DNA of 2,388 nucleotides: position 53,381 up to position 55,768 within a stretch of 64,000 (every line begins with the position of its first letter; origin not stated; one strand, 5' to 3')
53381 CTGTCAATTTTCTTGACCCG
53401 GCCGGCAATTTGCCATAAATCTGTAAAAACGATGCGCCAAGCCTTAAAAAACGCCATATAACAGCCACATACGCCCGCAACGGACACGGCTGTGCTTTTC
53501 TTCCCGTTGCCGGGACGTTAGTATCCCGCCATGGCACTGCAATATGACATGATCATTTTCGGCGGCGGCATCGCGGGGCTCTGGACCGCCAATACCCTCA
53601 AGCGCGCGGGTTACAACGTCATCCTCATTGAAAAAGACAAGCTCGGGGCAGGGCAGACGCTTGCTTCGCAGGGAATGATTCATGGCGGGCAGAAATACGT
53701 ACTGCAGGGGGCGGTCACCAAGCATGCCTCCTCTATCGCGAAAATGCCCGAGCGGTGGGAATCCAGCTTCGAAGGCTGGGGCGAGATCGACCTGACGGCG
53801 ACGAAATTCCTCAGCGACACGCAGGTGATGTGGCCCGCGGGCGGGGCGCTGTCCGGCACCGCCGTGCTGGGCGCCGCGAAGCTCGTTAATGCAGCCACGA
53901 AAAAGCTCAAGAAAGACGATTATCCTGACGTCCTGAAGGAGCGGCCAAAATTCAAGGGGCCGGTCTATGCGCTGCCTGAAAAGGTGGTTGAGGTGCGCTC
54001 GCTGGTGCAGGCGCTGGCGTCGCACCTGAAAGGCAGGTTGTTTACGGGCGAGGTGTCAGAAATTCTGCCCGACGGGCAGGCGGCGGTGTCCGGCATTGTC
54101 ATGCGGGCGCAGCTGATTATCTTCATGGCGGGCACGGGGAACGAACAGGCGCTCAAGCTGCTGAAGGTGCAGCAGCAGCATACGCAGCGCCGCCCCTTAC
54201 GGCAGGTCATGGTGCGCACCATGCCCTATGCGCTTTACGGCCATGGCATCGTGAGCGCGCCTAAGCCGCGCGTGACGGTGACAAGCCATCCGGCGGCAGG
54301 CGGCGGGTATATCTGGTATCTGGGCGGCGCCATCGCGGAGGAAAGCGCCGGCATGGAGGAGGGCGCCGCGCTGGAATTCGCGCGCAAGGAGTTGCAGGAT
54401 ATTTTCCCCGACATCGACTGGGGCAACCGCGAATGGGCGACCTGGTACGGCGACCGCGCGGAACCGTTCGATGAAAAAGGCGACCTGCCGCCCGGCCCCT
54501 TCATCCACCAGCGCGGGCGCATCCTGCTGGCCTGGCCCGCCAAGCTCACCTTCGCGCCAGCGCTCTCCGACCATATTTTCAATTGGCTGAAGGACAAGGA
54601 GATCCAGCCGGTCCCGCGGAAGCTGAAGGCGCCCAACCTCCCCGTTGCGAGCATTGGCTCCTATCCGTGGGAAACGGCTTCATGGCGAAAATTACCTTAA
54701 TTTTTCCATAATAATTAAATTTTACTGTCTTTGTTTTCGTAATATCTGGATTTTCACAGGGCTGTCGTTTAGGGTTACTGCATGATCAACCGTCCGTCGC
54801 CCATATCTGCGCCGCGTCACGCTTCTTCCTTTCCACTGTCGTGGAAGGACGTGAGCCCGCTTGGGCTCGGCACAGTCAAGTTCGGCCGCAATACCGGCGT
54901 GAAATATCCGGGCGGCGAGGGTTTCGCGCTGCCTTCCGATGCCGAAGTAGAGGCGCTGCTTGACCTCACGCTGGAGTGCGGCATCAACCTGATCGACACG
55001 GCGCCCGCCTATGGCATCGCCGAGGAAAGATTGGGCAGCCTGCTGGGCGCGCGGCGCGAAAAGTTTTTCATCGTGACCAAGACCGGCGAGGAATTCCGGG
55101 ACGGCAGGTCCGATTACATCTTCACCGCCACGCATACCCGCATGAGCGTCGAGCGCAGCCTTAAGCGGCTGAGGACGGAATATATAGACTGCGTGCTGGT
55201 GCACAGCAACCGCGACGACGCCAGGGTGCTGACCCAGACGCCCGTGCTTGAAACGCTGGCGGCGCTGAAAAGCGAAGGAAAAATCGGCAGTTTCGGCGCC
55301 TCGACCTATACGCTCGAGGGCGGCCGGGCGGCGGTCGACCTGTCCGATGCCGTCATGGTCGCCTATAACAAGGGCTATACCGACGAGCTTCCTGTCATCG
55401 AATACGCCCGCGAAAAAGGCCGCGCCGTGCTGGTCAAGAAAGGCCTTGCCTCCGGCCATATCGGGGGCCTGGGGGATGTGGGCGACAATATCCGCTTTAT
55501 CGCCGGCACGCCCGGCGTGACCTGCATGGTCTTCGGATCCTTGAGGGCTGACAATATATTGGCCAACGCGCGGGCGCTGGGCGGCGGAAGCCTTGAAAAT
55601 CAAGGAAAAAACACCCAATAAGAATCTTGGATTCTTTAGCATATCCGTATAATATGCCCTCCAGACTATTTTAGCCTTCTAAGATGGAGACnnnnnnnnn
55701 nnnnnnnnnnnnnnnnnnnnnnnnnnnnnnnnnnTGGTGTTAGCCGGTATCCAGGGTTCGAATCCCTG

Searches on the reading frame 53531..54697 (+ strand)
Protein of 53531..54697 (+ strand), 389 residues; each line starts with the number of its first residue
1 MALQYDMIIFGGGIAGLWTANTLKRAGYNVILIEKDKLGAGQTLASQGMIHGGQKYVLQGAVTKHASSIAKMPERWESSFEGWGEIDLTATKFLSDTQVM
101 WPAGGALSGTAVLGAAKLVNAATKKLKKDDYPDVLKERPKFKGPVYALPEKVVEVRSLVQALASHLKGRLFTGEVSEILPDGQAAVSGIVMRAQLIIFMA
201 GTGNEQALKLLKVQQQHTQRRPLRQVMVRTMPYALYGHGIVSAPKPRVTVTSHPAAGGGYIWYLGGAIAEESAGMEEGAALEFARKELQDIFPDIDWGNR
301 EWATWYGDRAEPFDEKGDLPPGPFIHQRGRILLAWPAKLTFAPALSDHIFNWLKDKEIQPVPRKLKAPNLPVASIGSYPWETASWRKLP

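Call 77: search_protein_families(library=ncbifam, proteins=[window:53531-54697:+], max_evalue=0.001)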
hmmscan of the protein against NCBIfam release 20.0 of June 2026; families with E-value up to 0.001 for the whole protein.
window:53531-54697:+ (389 aa): 39 families (the best 25 are shown)
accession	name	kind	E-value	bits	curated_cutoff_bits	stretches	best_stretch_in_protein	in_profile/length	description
NF008899.0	PRK12266.1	equivalog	2.1e-07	29.8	360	1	4-57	6-59/508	glycerol-3-phosphate dehydrogenase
NF009906.0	PRK13369.1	equivalog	4.7e-07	28.7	352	1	4-57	6-59/502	glycerol-3-phosphate dehydrogenase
TIGR02352.1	thiamin_ThiO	equivalog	2.5e-06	26.8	250.8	1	7-166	1-161/351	glycine oxidase ThiO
TIGR03197.1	MnmC_Cterm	equivalog_domain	2.7e-06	26.7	174.2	1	7-51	2-47/400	FAD-dependent 5-carboxymethylaminomethyl-2-thiouridine(34) oxidoreductase MnmC1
TIGR02032.1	GG-red-SF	subfamily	3.7e-06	26.8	158.8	1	5-38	1-34/297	geranylgeranyl reductase family protein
NF033460.1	glycerol3P_ox_II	equivalog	1.2e-05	24.7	460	1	4-53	1-51/361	type 2 glycerol-3-phosphate oxidase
TIGR03377.1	glycerol3P_GlpA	equivalog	1.4e-05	23.9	552.8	1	6-59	1-54/530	anaerobic glycerol-3-phosphate dehydrogenase subunit GlpA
NF008313.0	PRK11101.1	equivalog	1.4e-05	23.9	425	1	4-59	8-63/548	anaerobic glycerol-3-phosphate dehydrogenase subunit A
TIGR03364.1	HpnW_proposed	hypoth_equivalog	1.9e-05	23.9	285.1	1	5-169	1-158/365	TIGR03364 family FAD-dependent oxidoreductase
NF049967.1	QhpG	equivalog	2.2e-05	23.6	240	1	7-52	1-46/423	flavin-dependent monooxygenase QhpG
NF041087.1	bile_acid_BaiCD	equivalog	2.6e-05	22.5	825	1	7-45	383-422/642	bile acid Fe-S flavoenzyme BaiCD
NF005867.0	PRK07804.1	equivalog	3e-05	22.5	639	1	5-50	19-64/548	L-aspartate oxidase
NF040813.1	pro_dh_Thprot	equivalog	3.7e-05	23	600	1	7-51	2-45/362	D-proline dehydrogenase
NF003720.0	PRK05329.1-3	equivalog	4.8e-05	22.2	313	0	3-35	1-33/437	glycerol-3-phosphate dehydrogenase subunit GlpB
NF005612.0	PRK07364.1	equivalog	5e-05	22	487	1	3-37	17-51/415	FAD-dependent hydroxylase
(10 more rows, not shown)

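Call 78: search_solved_structures(query=window:53531-54697:+, max_evalue=0.001)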
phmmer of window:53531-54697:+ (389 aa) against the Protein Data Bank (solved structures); distinct sequences matched with E-value up to 0.001: 1.
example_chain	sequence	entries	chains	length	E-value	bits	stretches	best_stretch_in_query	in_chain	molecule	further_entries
5ez7_A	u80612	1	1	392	4.2e-84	286.1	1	2-383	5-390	flavoenzyme PA4991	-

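Call 81: search_protein_families(library=pfam, proteins=[window:53531-54697:+], max_evalue=0.001)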
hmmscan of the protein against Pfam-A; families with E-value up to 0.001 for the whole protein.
window:53531-54697:+ (389 aa): 7 families
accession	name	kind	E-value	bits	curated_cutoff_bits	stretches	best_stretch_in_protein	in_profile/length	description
PF01266.30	DAO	-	4.9e-22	79.4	27.9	1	6-327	1-322/353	FAD dependent oxidoreductase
PF00890.30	FAD_binding_2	-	2.7e-07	30.6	20.4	1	6-51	1-46/414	FAD binding domain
PF07992.20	Pyr_redox_2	-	7.6e-06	26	26.1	1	5-74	1-72/291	Pyridine nucleotide-disulphide oxidoreductase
PF13450.12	NAD_binding_8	-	0.00012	22.8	21.9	1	9-36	1-28/68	NAD(P)-binding Rossmann-like domain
PF03486.20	HI0933_like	-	0.00024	21.1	50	1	6-88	2-82/244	HI0933-like protein Rossmann domain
PF01494.25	FAD_binding_3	-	0.0008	19.2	22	0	5-37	2-34/349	FAD binding domain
PF12831.13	FAD_oxidored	-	0.00093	19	27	0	6-47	1-42/416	FAD dependent oxidoreductase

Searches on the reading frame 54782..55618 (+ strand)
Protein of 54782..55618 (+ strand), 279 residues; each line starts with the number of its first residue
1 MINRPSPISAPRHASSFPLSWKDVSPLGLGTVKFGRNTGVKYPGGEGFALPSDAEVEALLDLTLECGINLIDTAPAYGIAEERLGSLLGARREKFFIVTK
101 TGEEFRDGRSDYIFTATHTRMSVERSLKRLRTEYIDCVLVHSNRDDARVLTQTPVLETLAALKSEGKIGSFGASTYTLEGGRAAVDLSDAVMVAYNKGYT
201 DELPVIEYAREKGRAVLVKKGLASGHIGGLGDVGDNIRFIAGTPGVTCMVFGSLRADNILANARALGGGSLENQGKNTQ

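Call 77: search_protein_families(library=ncbifam, proteins=[window:54782-55618:+], max_evalue=0.001)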
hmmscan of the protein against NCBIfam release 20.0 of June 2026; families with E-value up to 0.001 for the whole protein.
window:54782-55618:+ (279 aa): 8 families
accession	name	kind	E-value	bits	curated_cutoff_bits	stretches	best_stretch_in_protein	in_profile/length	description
NF049922.1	MethglyxlRedYdjG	equivalog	9.1e-13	47.9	550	1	23-178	12-173/326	NADH-dependent methylglyoxal reductase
TIGR01293.1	Kv_beta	subfamily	1.1e-09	37.8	365.4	1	52-146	29-125/319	voltage-dependent potassium channel subunit beta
NF008377.0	PRK11172.1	equivalog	2e-09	37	327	1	56-226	18-185/267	2,5-didehydrogluconate reductase DkgB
NF007912.0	PRK10625.1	equivalog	8e-09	35.3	415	1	17-146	6-137/346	NADP(H)-dependent aldo-keto reductase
NF007695.0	PRK10376.1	subfamily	1.8e-07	30.6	280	1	13-194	6-185/290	oxidoreductase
NF011432.0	PRK14863.1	equivalog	1.4e-06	28.1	244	1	23-176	4-144/292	bifunctional regulator KidO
NF007388.0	PRK09912.1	subfamily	7e-06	25.2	448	1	58-187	47-181/346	L-glyceraldehyde 3-phosphate reductase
NF008598.0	PRK11565.1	equivalog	8.8e-06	25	425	1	52-178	26-142/275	2,5-didehydrogluconate reductase DkgA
